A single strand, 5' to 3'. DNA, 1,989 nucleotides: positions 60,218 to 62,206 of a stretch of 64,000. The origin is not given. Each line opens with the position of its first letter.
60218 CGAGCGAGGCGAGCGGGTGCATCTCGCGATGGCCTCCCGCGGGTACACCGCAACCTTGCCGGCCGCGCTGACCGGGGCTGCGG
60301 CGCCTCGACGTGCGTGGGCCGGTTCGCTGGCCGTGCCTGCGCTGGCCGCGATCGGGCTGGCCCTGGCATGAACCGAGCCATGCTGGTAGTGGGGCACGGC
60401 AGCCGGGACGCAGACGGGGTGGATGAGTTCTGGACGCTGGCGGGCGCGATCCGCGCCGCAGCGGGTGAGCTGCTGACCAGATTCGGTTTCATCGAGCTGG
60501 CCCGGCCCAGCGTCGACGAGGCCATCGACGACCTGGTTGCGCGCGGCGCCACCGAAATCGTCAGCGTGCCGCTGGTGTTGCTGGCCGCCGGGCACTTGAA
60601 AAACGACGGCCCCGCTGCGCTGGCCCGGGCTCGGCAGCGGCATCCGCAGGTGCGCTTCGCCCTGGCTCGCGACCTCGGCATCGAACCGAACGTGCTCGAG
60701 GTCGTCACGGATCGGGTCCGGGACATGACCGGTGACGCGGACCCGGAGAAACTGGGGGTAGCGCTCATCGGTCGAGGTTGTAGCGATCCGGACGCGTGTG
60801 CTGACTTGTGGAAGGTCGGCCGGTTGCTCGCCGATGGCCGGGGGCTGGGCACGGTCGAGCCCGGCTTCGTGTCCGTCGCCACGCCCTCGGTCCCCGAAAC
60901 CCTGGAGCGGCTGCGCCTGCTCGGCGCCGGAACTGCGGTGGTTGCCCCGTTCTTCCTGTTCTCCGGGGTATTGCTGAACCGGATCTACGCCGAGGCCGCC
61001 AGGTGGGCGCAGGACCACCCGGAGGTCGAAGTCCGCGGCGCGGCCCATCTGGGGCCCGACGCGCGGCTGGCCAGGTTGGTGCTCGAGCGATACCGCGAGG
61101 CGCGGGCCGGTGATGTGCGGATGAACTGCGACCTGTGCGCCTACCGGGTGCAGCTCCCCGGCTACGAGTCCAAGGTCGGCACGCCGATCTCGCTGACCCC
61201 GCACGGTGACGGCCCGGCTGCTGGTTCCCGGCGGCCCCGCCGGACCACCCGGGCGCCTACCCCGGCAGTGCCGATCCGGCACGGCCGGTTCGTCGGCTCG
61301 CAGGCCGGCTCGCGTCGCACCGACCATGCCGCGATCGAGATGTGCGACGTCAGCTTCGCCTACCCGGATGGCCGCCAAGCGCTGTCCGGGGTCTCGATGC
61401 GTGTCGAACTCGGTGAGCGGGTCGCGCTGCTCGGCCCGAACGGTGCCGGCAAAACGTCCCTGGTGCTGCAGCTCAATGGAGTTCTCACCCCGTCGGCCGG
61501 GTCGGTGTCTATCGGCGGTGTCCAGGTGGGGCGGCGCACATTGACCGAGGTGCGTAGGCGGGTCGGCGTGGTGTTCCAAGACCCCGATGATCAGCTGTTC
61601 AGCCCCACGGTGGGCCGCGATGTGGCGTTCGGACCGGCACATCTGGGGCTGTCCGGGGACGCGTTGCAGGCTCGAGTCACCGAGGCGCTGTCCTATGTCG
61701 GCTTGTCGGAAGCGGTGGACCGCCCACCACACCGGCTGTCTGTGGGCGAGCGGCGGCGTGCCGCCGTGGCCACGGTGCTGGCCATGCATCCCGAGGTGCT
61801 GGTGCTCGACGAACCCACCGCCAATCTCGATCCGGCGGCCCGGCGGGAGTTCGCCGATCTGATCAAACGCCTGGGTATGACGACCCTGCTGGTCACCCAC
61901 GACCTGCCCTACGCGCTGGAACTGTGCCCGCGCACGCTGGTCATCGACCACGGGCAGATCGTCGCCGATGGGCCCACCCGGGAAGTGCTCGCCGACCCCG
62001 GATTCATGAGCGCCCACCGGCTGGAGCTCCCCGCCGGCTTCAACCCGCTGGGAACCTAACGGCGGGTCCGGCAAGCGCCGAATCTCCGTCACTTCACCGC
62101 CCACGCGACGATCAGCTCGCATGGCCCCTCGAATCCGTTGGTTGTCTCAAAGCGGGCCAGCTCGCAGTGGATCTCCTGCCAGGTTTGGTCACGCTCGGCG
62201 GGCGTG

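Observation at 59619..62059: In-frame fusion of the cobaltochelatase CbiX to the transporter ATPase CbiO, next to cbiQ but with no cbiM/cbiN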

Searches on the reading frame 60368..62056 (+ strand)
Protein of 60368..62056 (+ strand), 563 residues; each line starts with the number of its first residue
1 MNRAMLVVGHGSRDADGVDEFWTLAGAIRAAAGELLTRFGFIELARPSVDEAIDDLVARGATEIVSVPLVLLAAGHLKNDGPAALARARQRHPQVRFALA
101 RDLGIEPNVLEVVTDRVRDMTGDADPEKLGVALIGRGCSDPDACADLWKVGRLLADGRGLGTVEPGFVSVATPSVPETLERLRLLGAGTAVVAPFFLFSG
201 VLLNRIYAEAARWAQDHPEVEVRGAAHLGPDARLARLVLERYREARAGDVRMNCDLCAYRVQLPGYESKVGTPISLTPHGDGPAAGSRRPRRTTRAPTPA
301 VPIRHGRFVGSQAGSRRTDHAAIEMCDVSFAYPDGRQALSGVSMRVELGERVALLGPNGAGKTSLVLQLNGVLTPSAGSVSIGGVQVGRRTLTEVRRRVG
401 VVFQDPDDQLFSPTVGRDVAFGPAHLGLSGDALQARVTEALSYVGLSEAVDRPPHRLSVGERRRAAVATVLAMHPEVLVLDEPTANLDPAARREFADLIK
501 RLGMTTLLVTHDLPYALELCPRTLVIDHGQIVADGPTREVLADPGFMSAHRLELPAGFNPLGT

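Call 5: search_protein_families(library=pfam, proteins=[window:60368-62056:+], max_evalue=0.001)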
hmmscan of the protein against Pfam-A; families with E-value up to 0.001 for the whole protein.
window:60368-62056:+ (563 aa): 4 families
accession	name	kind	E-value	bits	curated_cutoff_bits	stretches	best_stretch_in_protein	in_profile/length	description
PF01903.22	CbiX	-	5.9e-46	155.6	22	2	10-114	1-105/106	CbiX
PF00005.33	ABC_tran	-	5.4e-30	105.2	25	1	339-485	1-137/137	ABC transporter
PF13304.12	AAA_21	-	2.7e-11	44.5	27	1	440-517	221-303/304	AAA domain, putative AbiEii toxin, Type IV TA system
PF02463.25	SMC_N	-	4.7e-05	23.4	40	0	352-509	27-195/220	RecF/RecN/SMC N terminal domain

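Call 6: search_protein_families(library=ncbifam, proteins=[window:60368-62056:+], max_evalue=0.001)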
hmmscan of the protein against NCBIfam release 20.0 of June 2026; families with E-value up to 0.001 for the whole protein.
window:60368-62056:+ (563 aa): 189 families (the best 25 are shown)
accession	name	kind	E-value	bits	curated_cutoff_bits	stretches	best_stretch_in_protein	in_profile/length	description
NF010171.0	PRK13652.1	equivalog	3.9e-69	232.8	476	1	323-556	4-241/277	cobalt transporter ATP-binding subunit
TIGR04521.1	ECF_ATPase_2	equivalog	3.2e-66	223.3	330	1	323-556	1-248/279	energy-coupling factor transporter ATPase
TIGR01166.1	cbiO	subfamily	2e-63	213.3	211.8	1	332-513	1-187/190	cobalt ABC transporter, ATP-binding protein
TIGR04520.1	ECF_ATPase_1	equivalog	5.5e-62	209.6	315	1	323-556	1-239/269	energy-coupling factor transporter ATPase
NF010157.0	PRK13636.1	equivalog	1.9e-61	207.7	463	1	322-555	5-244/285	cobalt transporter ATP-binding subunit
NF010155.0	PRK13634.1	equivalog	1.7e-56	191.7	413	1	328-556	8-249/290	energy-coupling factor ABC transporter ATP-binding protein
NF010158.0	PRK13637.1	equivalog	6.2e-55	186.3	390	1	333-543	17-235/287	energy-coupling factor transporter ATPase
NF010156.0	PRK13635.1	equivalog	6.1e-54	183.1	392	1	321-555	4-242/279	energy-coupling factor ABC transporter ATP-binding protein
NF010170.0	PRK13651.1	equivalog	6.5e-50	169.8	432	2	392-553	100-265/308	cobalt transporter ATP-binding subunit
TIGR01188.1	drrA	subfamily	4.1e-44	151.1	312.45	1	336-539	6-210/302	daunorubicin resistance ABC transporter, ATP-binding protein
TIGR03375.1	type_I_sec_LssB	subfamily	1.2e-41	142.8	693.1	1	318-542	461-690/696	type I secretion system permease/ATPase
TIGR02673.1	FtsE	equivalog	7.3e-41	140.2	264.85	1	323-529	2-213/214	cell division ATP-binding protein FtsE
NF010166.0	PRK13646.1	equivalog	9.4e-41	140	458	1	323-555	3-248/286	energy-coupling factor transporter ATPase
NF010153.0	PRK13631.1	equivalog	1.2e-39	136.1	463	1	339-555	42-278/320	cobalt transporter ATP-binding subunit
NF010167.0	PRK13648.1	subfamily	2e-39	135.6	241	1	320-555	5-244/269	energy-coupling factor transporter ATPase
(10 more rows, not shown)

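Call 7: find_homologous_proteins(query=window:60368-62056:+, max_evalue=1e-10)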
Query window:60368-62056:+ (563 aa): 3056 proteins with E <= 1e-10 among 8000 candidates; the best 120 are listed.
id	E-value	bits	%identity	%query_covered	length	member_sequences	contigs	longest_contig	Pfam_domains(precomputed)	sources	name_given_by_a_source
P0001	0.0e+0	1242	100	100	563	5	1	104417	PF01903.23,PF00005.34,PF13304.13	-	-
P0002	0.0e+0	1193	96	100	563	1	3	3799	PF01903.23,PF00005.34,PF13304.13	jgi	jgi:cobalt transport protein ATP-binding subunit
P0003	0.0e+0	1177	95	100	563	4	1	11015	PF01903.23,PF00005.34,PF02463.26,PF13304.13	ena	-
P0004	0.0e+0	1174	95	100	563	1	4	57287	PF01903.23,PF00005.34,PF13304.13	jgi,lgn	jgi:cobalt transport protein ATP-binding subunit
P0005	0.0e+0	1163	95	99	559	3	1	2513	PF01903.23,PF00005.34,PF02463.26,PF13304.13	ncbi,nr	ncbi:MAG: ATP-binding cassette domain-containing protein [Pseudonocardiales bacterium]|nr:ATP-bindin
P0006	0.0e+0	1128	91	100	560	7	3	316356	PF01903.23,PF00005.34,PF02463.26,PF13304.13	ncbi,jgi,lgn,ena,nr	ncbi:MAG TPA: CbiX/SirB N-terminal domain-containing protein [Pseudonocardiaceae bacterium]|jgi:coba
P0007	0.0e+0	1107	90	100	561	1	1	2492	PF01903.23,PF00005.34,PF13304.13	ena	-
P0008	0.0e+0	1091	88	100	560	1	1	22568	PF01903.23,PF00005.34,PF13304.13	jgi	jgi:cobalt transport protein ATP-binding subunit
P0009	0.0e+0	1088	89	99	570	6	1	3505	PF01903.23,PF00005.34,PF13304.13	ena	-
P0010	0.0e+0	1087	89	100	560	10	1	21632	PF01903.23,PF00005.34,PF13304.13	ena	-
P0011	0.0e+0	1085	88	100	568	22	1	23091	PF01903.23,PF00005.34,PF13304.13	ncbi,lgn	-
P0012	0.0e+0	1082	88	99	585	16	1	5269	PF01903.23,PF00005.34,PF13304.13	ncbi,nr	ncbi:MAG: sirohydrochlorin cobaltochelatase [Pseudonocardiales bacterium]|nr:sirohydrochlorin cobalt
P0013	0.0e+0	1081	88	99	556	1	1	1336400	PF01903.23,PF00005.34,PF13304.13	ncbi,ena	-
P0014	0.0e+0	1080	88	99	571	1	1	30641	PF01903.23,PF00005.34,PF13304.13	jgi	jgi:cobalt transport protein ATP-binding subunit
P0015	0.0e+0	1079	89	100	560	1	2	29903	PF01903.23,PF00005.34,PF13304.13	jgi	jgi:cobalt/nickel transport system ATP-binding protein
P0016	0.0e+0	1077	88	99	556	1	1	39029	PF01903.23,PF00005.34,PF13304.13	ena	-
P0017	0.0e+0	1076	87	100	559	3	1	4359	PF01903.23,PF00005.34,PF02463.26,PF13304.13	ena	-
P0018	0.0e+0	1075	88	100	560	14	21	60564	PF01903.23,PF00005.34,PF02463.26,PF13304.13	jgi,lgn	jgi:cobalt/nickel transport system ATP-binding protein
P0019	0.0e+0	1075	88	99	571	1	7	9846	PF01903.23,PF00005.34,PF13304.13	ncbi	ncbi:MAG: CbiX/SirB N-terminal domain-containing protein [Pseudonocardiaceae bacterium]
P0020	0.0e+0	1075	88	99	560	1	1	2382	PF01903.23,PF00005.34,PF13304.13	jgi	jgi:cobalt/nickel transport system ATP-binding protein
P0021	0.0e+0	1075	87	100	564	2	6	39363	PF01903.23,PF00005.34,PF13304.13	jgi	jgi:cobalt transport protein ATP-binding subunit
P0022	0.0e+0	1074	88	99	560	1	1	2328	PF01903.23,PF00005.34,PF13304.13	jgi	jgi:cobalt/nickel transport system ATP-binding protein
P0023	0.0e+0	1074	88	99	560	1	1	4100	PF01903.23,PF00005.34,PF13304.13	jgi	jgi:cobalt transport protein ATP-binding subunit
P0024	0.0e+0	1074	88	100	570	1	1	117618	PF01903.23,PF00005.34,PF13304.13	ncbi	ncbi:MAG: CbiX/SirB N-terminal domain-containing protein [Pseudonocardiaceae bacterium]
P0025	0.0e+0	1074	87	100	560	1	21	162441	PF01903.23,PF00005.34,PF13304.13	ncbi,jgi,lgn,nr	ncbi:MAG: sirohydrochlorin cobaltochelatase [Pseudonocardiales bacterium]|jgi:cobalt transport prote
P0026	0.0e+0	1073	88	100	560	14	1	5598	PF01903.23,PF00005.34,PF13304.13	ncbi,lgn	-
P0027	0.0e+0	1073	87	100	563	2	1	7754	PF01903.23,PF00005.34,PF13304.13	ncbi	ncbi:MAG: CbiX/SirB N-terminal domain-containing protein [Pseudonocardiaceae bacterium]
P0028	0.0e+0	1072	88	99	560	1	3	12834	PF01903.23,PF00005.34,PF13304.13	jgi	jgi:cobalt transport protein ATP-binding subunit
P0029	0.0e+0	1072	88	99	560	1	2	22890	PF01903.23,PF00005.34,PF13304.13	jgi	jgi:cobalt transport protein ATP-binding subunit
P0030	0.0e+0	1072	87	99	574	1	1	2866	PF01903.23,PF00005.34,PF13304.13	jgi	jgi:cobalt transport protein ATP-binding subunit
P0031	0.0e+0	1072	87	100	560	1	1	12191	PF01903.23,PF00005.34,PF13304.13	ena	-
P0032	0.0e+0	1071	87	100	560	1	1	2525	PF01903.23,PF00005.34,PF13304.13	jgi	jgi:sirohydrochlorin cobaltochelatase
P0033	0.0e+0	1071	88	99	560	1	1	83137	PF01903.23,PF00005.34,PF13304.13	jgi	jgi:cobalt/nickel transport system ATP-binding protein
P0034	0.0e+0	1071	88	99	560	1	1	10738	PF01903.23,PF00005.34,PF13304.13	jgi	jgi:cobalt/nickel transport system ATP-binding protein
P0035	0.0e+0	1071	87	100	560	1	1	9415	PF01903.23,PF00005.34,PF13304.13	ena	-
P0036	0.0e+0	1070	87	100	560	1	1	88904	PF01903.23,PF00005.34,PF13304.13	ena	-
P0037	0.0e+0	1070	88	99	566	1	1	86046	PF01903.23,PF00005.34,PF13304.13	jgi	jgi:cobalt transport protein ATP-binding subunit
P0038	0.0e+0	1070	86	100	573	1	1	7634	PF01903.23,PF00005.34,PF13304.13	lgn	-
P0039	0.0e+0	1070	87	100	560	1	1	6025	PF01903.23,PF00005.34,PF13304.13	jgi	jgi:cobalt transport protein ATP-binding subunit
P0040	0.0e+0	1069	87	100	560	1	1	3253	PF01903.23,PF00005.34,PF13304.13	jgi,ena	-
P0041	0.0e+0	1069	88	99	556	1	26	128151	PF01903.23,PF00005.34,PF13304.13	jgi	jgi:cobalt/nickel transport system ATP-binding protein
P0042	0.0e+0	1069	88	99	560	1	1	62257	PF01903.23,PF00005.34,PF13304.13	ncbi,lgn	-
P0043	0.0e+0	1069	88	99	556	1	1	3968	PF01903.23,PF00005.34,PF13304.13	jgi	jgi:cobalt/nickel transport system ATP-binding protein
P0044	0.0e+0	1069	87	100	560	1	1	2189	PF01903.23,PF00005.34,PF13304.13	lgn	-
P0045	0.0e+0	1069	86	100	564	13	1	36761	PF01903.23,PF00005.34,PF02463.26,PF13304.13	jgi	jgi:cobalt transport protein ATP-binding subunit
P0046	0.0e+0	1069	88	99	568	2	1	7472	PF01903.23,PF00005.34,PF13304.13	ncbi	-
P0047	0.0e+0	1068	87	100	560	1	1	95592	PF01903.23,PF00005.34,PF13304.13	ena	-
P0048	0.0e+0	1068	87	99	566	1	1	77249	PF01903.23,PF00005.34,PF13304.13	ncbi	ncbi:MAG: CbiX/SirB N-terminal domain-containing protein [Pseudonocardiaceae bacterium]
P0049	0.0e+0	1067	87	100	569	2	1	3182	PF01903.23,PF00005.34,PF13304.13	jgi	jgi:cobalt transport protein ATP-binding subunit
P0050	0.0e+0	1067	87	100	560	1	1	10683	PF01903.23,PF00005.34,PF13304.13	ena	-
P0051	0.0e+0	1067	87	99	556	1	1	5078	PF01903.23,PF00005.34,PF13304.13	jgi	jgi:cobalt/nickel transport system ATP-binding protein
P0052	0.0e+0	1067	86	100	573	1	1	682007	PF01903.23,PF00005.34,PF13304.13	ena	-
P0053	0.0e+0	1067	87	100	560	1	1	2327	PF01903.23,PF00005.34,PF13304.13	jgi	-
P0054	0.0e+0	1067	87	99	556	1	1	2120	PF01903.23,PF00005.34,PF13304.13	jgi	jgi:cobalt/nickel transport system ATP-binding protein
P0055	0.0e+0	1067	86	100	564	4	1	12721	PF01903.23,PF00005.34,PF02463.26,PF13304.13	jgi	jgi:cobalt/nickel transport system ATP-binding protein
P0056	0.0e+0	1066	87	100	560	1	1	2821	PF01903.23,PF00005.34,PF13304.13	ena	-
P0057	0.0e+0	1065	86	100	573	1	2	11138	PF01903.23,PF00005.34,PF13304.13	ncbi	ncbi:MAG: CbiX/SirB N-terminal domain-containing protein [Pseudonocardiaceae bacterium]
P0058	0.0e+0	1065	87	100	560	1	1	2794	PF01903.23,PF00005.34,PF13304.13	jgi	jgi:sirohydrochlorin cobaltochelatase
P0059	0.0e+0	1065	87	99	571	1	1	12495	PF01903.23,PF00005.34,PF13304.13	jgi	jgi:cobalt transport protein ATP-binding subunit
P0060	0.0e+0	1065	87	99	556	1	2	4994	PF01903.23,PF00005.34,PF13304.13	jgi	jgi:cobalt/nickel transport system ATP-binding protein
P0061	0.0e+0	1064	87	99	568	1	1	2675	PF01903.23,PF00005.34,PF13304.13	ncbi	ncbi:MAG: CbiX/SirB N-terminal domain-containing protein [Pseudonocardiaceae bacterium]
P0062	0.0e+0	1063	88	99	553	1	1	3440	PF01903.23,PF00005.34,PF13304.13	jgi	jgi:cobalt transport protein ATP-binding subunit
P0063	0.0e+0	1063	86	100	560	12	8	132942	PF01903.23,PF00005.34,PF13304.13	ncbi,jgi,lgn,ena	ncbi:MAG TPA: CbiX/SirB N-terminal domain-containing protein [Pseudonocardiaceae bacterium]|jgi:coba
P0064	0.0e+0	1061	87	99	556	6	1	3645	PF01903.23,PF00005.34,PF13304.13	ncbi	-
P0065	0.0e+0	1061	87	99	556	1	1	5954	PF01903.23,PF00005.34,PF13304.13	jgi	jgi:cobalt/nickel transport system ATP-binding protein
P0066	0.0e+0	1060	85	100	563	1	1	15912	PF01903.23,PF00005.34,PF13304.13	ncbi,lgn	-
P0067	0.0e+0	1060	87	99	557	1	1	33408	PF01903.23,PF00005.34,PF13304.13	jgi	jgi:cobalt/nickel transport system ATP-binding protein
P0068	0.0e+0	1059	87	99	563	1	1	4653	PF01903.23,PF00005.34,PF13304.13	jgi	jgi:cobalt transport protein ATP-binding subunit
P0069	0.0e+0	1058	87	100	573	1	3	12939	PF01903.23,PF00005.34,PF13304.13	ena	-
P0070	0.0e+0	1056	87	99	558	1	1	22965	PF01903.23,PF00005.34,PF13304.13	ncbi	ncbi:MAG: CbiX/SirB N-terminal domain-containing protein [Pseudonocardiaceae bacterium]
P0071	0.0e+0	1056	87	99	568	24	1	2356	PF01903.23,PF00005.34,PF13304.13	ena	-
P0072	0.0e+0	1056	86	100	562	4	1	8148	PF01903.23,PF00005.34,PF13304.13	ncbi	ncbi:MAG: CbiX/SirB N-terminal domain-containing protein [Pseudonocardiaceae bacterium]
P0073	0.0e+0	1056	86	100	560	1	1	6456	PF01903.23,PF00005.34,PF13304.13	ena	-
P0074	0.0e+0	1054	87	100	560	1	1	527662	PF01903.23,PF00005.34,PF13304.13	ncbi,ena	-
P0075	0.0e+0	1053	87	99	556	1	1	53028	PF01903.23,PF00005.34,PF13304.13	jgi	jgi:cobalt/nickel transport system ATP-binding protein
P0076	0.0e+0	1053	88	99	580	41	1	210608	PF01903.23,PF00005.34,PF13304.13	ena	-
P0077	0.0e+0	1051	87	100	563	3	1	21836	PF01903.23,PF00005.34,PF13304.13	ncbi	ncbi:MAG: CbiX/SirB N-terminal domain-containing protein [Pseudonocardiales bacterium]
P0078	0.0e+0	1051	87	99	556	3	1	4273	PF01903.23,PF00005.34,PF13304.13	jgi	jgi:cobalt transport protein ATP-binding subunit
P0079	0.0e+0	1051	86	99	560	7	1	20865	PF01903.23,PF00005.34,PF13304.13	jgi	jgi:cobalt transport protein ATP-binding subunit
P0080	0.0e+0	1051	87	100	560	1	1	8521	PF01903.23,PF00005.34,PF13304.13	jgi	jgi:cobalt/nickel transport system ATP-binding protein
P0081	0.0e+0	1050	87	100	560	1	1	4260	PF01903.23,PF00005.34,PF13304.13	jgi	jgi:sirohydrochlorin cobaltochelatase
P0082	0.0e+0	1049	86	100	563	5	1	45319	PF01903.23,PF00005.34,PF13304.13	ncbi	-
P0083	0.0e+0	1047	86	100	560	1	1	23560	PF01903.23,PF00005.34,PF02463.26,PF13304.13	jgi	jgi:cobalt transport protein ATP-binding subunit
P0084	0.0e+0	1047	86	99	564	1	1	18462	PF01903.23,PF00005.34,PF13304.13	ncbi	-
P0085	0.0e+0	1046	85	99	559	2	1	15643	PF01903.23,PF00005.34,PF13304.13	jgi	jgi:cobalt/nickel transport system ATP-binding protein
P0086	0.0e+0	1046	86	99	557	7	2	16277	PF01903.23,PF00005.34,PF13304.13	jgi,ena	jgi:cobalt/nickel transport system ATP-binding protein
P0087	0.0e+0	1046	86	99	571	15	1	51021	PF01903.23,PF00005.34,PF13304.13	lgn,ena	-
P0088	0.0e+0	1045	86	100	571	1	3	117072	PF01903.23,PF00005.34,PF13304.13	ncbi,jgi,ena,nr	ncbi:MAG: ATP-binding cassette domain-containing protein [Pseudonocardiales bacterium]|nr:ATP-bindin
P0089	0.0e+0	1044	85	100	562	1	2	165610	PF01903.23,PF00005.34,PF13304.13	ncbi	ncbi:MAG: CbiX/SirB N-terminal domain-containing protein [Pseudonocardiaceae bacterium]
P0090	0.0e+0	1041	86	100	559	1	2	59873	PF01903.23,PF00005.34,PF13304.13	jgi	jgi:sirohydrochlorin cobaltochelatase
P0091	0.0e+0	1040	86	99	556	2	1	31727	PF01903.23,PF00005.34,PF02463.26,PF13304.13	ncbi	-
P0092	0.0e+0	1038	86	99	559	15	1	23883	PF01903.23,PF00005.34,PF13304.13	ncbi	-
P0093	0.0e+0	1037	85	99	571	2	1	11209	PF01903.23,PF00005.34,PF13304.13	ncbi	-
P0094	0.0e+0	1037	85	99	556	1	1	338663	PF01903.23,PF00005.34,PF13304.13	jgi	jgi:cobalt transport protein ATP-binding subunit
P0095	0.0e+0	1036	84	100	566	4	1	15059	PF01903.23,PF00005.34,PF13304.13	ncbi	ncbi:MAG TPA: CbiX/SirB N-terminal domain-containing protein [Pseudonocardiaceae bacterium]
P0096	0.0e+0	1033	86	99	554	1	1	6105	PF01903.23,PF00005.34,PF13304.13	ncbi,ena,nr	ncbi:MAG TPA: CbiX/SirB N-terminal domain-containing protein [Pseudonocardiaceae bacterium]|nr:CbiX/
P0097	0.0e+0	1032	86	99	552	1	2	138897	PF01903.23,PF00005.34,PF13304.13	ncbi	ncbi:MAG: CbiX/SirB N-terminal domain-containing protein [Pseudonocardiaceae bacterium]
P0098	0.0e+0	1031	85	99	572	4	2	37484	PF01903.23,PF00005.34,PF02463.26,PF13304.13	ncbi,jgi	ncbi:MAG TPA: CbiX/SirB N-terminal domain-containing protein [Pseudonocardiaceae bacterium]|jgi:coba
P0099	0.0e+0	1027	85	99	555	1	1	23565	PF01903.23,PF00005.34,PF13304.13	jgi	jgi:cobalt transport protein ATP-binding subunit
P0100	0.0e+0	1025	84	100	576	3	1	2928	PF01903.23,PF00005.34,PF02463.26,PF13304.13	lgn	-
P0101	0.0e+0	1021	84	100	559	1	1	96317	PF01903.23,PF00005.34,PF13304.13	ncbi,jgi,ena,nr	ncbi:MAG: ATP-binding cassette domain-containing protein [Pseudonocardiales bacterium]|nr:ATP-bindin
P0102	0.0e+0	1019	85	100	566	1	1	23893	PF01903.23,PF00005.34,PF02463.26,PF13304.13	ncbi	ncbi:MAG: CbiX/SirB N-terminal domain-containing protein [Pseudonocardiaceae bacterium]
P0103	0.0e+0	1018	84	99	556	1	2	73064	PF01903.23,PF00005.34,PF13304.13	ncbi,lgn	ncbi:MAG: CbiX/SirB N-terminal domain-containing protein [Pseudonocardiaceae bacterium]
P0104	0.0e+0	1015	84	99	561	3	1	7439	PF01903.23,PF00005.34,PF13304.13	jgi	jgi:cobalt/nickel transport system ATP-binding protein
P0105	2.1e-297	1005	83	99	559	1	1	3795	PF01903.23,PF00005.34,PF13304.13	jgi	jgi:cobalt/nickel transport system ATP-binding protein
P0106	1.0e-296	1003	83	99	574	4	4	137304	PF01903.23,PF00005.34,PF13304.13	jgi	jgi:cobalt transport protein ATP-binding subunit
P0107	1.4e-294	996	83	99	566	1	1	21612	PF01903.23,PF00005.34,PF13304.13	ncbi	ncbi:MAG: CbiX/SirB N-terminal domain-containing protein [Pseudonocardiales bacterium]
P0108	3.2e-294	995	83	99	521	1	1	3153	PF01903.23,PF00005.34,PF13304.13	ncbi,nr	ncbi:MAG TPA: CbiX/SirB N-terminal domain-containing protein [Pseudonocardiaceae bacterium]|nr:CbiX/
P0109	3.6e-294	995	82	99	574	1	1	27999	PF01903.23,PF00005.34,PF02463.26,PF13304.13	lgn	-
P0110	4.7e-293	991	82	99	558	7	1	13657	PF01903.23,PF00005.34,PF13304.13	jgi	-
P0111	3.3e-292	988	82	99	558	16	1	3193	PF01903.23,PF00005.34,PF13304.13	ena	-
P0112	1.3e-291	986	80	100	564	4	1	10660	PF01903.23,PF00005.34,PF13304.13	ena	-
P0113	2.9e-291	985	80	99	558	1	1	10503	PF01903.23,PF00005.34,PF13304.13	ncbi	ncbi:MAG: CbiX/SirB N-terminal domain-containing protein [Pseudonocardiaceae bacterium]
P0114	2.7e-290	982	81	99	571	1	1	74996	PF01903.23,PF00005.34,PF02463.26,PF13304.13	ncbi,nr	ncbi:MAG: ATP-binding cassette domain-containing protein [Pseudonocardiaceae bacterium]|nr:ATP-bindi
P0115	2.0e-286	969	81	99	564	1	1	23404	PF01903.23,PF00005.34,PF13304.13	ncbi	-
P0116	3.7e-286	968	87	91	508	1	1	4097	PF01903.23,PF00005.34,PF02463.26,PF13304.13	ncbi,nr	ncbi:MAG TPA: CbiX/SirB N-terminal domain-containing protein, partial [Pseudonocardiaceae bacterium]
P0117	4.3e-285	965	87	92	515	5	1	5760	PF01903.23,PF00005.34,PF02463.26,PF13304.13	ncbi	ncbi:MAG: CbiX/SirB N-terminal domain-containing protein, partial [Pseudonocardiaceae bacterium]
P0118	9.5e-285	963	81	99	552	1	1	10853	PF01903.23,PF00005.34,PF13304.13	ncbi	-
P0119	2.4e-283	959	79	100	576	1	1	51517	PF01903.23,PF00005.34,PF13304.13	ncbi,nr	ncbi:MAG: ATP-binding cassette domain-containing protein [Pseudonocardiaceae bacterium]|nr:ATP-bindi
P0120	5.1e-283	958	79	99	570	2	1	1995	PF01903.23,PF00005.34,PF13304.13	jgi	jgi:cobalt transport protein ATP-binding subunit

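Call 11: find_encoding_contigs(protein=P0001, flank=10000, max_places=4)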
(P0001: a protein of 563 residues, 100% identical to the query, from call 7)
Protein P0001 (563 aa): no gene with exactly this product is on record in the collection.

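Call 12: find_encoding_contigs(protein=P0006, flank=10000, max_places=3)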
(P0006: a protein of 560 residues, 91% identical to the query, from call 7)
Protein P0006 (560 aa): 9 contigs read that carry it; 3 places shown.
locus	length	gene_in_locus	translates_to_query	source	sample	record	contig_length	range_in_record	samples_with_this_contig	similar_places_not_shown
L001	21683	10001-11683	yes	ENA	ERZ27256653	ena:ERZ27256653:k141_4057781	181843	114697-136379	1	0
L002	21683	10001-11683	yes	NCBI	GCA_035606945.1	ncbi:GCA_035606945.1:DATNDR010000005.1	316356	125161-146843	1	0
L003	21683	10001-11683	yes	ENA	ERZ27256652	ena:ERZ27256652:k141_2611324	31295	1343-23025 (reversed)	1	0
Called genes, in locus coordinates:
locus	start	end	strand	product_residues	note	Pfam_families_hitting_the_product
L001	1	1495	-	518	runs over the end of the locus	PF00501:AMP-binding, PF13193:AMP-binding_C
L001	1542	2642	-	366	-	PF00155:Aminotran_1_2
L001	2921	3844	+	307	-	PF01163:RIO1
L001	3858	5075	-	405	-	PF13241:NAD_binding_7, PF00590:TP_methylase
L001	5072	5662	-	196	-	PF02570:CbiC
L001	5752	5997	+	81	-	-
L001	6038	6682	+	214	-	-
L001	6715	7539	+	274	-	PF00590:TP_methylase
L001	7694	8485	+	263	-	PF00590:TP_methylase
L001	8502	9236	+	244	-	PF00590:TP_methylase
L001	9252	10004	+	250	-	PF02361:CbiQ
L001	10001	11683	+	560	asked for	PF01903:CbiX, PF00005:ABC_tran, PF02463:SMC_N (faint), PF13304:AAA_21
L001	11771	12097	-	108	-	-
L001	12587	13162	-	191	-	-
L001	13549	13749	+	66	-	-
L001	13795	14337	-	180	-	PF01890:CbiG_C, PF13183:Fer4_8 (faint), PF12797:Fer4_2 (faint), PF12837:Fer4_6 (faint), PF13237:Fer4_10, PF12838:Fer4_7 (weak), PF13187:Fer4_9, PF00037:Fer4 (weak), +2 more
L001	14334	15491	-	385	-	PF00590:TP_methylase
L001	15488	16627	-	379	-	PF01888:CbiD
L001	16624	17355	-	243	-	PF00590:TP_methylase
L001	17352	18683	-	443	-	PF01656:CbiA, PF13500:AAA_26, PF07685:GATase_3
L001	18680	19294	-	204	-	PF02572:CobA_CobO_BtuR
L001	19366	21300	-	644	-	PF00493:MCM (faint), PF07728:AAA_5 (weak), PF01078:Mg_chelatase, PF17863:AAA_lid_2, PF26791:AAPxQ (weak), PF00092:VWA, PF13519:VWA_2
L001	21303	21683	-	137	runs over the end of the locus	PF13673:Acetyltransf_10 (weak)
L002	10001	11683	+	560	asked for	PF01903:CbiX, PF00005:ABC_tran, PF02463:SMC_N (faint), PF13304:AAA_21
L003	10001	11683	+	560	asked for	PF01903:CbiX, PF00005:ABC_tran, PF02463:SMC_N (faint), PF13304:AAA_21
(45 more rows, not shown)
